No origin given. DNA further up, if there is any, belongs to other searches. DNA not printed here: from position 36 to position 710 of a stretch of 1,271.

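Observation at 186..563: Unrecognised 125-aa protein immediately upstream of the excisionase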

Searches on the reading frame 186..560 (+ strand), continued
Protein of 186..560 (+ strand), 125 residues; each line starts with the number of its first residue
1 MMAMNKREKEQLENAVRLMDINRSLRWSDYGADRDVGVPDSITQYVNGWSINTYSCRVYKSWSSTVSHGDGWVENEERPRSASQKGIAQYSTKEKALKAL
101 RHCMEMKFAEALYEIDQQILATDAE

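Call 81: search_protein_families(library=pfam, alignment_id=A6, max_evalue=0.0001)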
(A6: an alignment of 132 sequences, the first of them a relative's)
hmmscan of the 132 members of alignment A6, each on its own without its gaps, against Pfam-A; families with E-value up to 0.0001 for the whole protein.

A. member 1, L005:10403-10672:+ (90 aa): 0 families

B. families by the number of members that match (of 132 scanned): 32 families (the first 25 are shown)
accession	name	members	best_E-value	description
PF00589.27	Phage_integrase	5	1.8e-40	Phage integrase family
PF05766.18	NinG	2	6.1e-63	Bacteriophage Lambda NinG protein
PF09008.15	Head_binding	2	6.6e-61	Head binding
PF22022.2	Phage_int_M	2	8.5e-28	Phage integrase central domain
PF04404.17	ERF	2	1e-22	ERF superfamily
PF01278.26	Omptin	1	1.5e-132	Omptin family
PF01180.27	DHO_dh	1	1.5e-52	Dihydroorotate dehydrogenase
PF13750.12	Big_3_3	1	9.5e-41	Bacterial Ig-like domain (group 3)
PF20901.3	Sf6_terminase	1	8.2e-39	Bacteriophage Sf6, terminase small subunit-like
PF00075.30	RNase_H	1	2.6e-34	RNase H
PF05565.16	Sipho_Gp157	1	2.3e-33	Siphovirus Gp157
PF03837.19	RecT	1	8.2e-31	RecT family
PF11112.13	PyocinActivator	1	1.1e-28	Pyocin activator protein PrtN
PF01068.26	DNA_ligase_A_M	1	1.9e-28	ATP dependent DNA ligase domain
PF00072.30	Response_reg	1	8.7e-28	Response regulator receiver domain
PF10765.14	Phage_P22_NinX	1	1.3e-15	Bacteriophage P22, NinX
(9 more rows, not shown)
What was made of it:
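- An integrase lies within a few genes downstream in 5 of 34 groups (call 81).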

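Call 82: search_dna_similar(query=P0196, collection=phages, mode=protein, max_rows=40, max_evalue=0.001)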
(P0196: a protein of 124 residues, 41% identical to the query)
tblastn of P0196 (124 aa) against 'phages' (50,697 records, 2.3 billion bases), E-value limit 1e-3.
Records with a match: 11; places in all: 11; records where one place covers at least 80% of the query: 11.
Best place of each record, by identity: <60% 11.
By first word of the organism name: Rhizobium 5; Azospirillum 2; Salmonella 2; Shewanella 2.
By host as written in the record: Azospirillum brasilense Cd 2; - 2; Sinorhizobium americanum X2_26 1; Salmonella enterica subsp. enterica serovar Kentucky 1; Salmonella enterica subsp. enterica serovar Rissen 1; Rhizobium phaseoli IE6794 1; Rhizobium phaseoli N841 1; Rhizobium phaseoli N161 1; and 1 more.
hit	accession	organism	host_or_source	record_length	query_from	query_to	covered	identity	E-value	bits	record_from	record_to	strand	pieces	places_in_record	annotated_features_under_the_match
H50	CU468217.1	Azospirillum phage Cd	Azospirillum brasilense Cd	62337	1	116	94%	44.4%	2e-19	87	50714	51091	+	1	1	69: hypothetical protein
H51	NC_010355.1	Azospirillum phage Cd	Azospirillum brasilense Cd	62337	1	116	94%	44.4%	2e-19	87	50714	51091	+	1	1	69: hypothetical protein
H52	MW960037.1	Rhizobium phage RHph_X2_26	Sinorhizobium americanum X2_26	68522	1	117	94%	40.5%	5e-11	64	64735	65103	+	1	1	hypothetical protein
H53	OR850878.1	Salmonella phage S.Kent 1-2-1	Salmonella enterica subsp. enterica ...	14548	1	115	93%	40.7%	4e-19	87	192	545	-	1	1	record has no annotation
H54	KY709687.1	Salmonella phage 29485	Salmonella enterica subsp. enterica ...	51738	1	115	93%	40.7%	4e-19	87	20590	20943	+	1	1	hypothetical protein (x2)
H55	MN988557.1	Rhizobium phage RHph_Y52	Rhizobium phaseoli IE6794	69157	1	115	93%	35.1%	9e-10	60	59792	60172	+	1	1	hypothetical protein (x2)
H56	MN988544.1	Rhizobium phage RHph_Y21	Rhizobium phaseoli N841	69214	1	115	93%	35.1%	9e-10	60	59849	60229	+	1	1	hypothetical protein (x2)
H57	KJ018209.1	Shewanella sp. phage 1/4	Baltic Sea ice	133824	1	118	95%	33.3%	1e-10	62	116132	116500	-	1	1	hypothetical protein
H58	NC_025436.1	Shewanella sp. phage 1/4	Baltic Sea ice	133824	1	118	95%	33.3%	1e-10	62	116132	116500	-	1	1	hypothetical protein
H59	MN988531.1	Rhizobium phage RHph_Y5A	Rhizobium phaseoli N161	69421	1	115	93%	33.6%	5e-7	52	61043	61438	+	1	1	hypothetical protein (x2)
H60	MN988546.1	Rhizobium phage RHph_Y2_4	Rhizobium phaseoli Y2_4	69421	1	115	93%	33.6%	5e-7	52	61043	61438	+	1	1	hypothetical protein (x2)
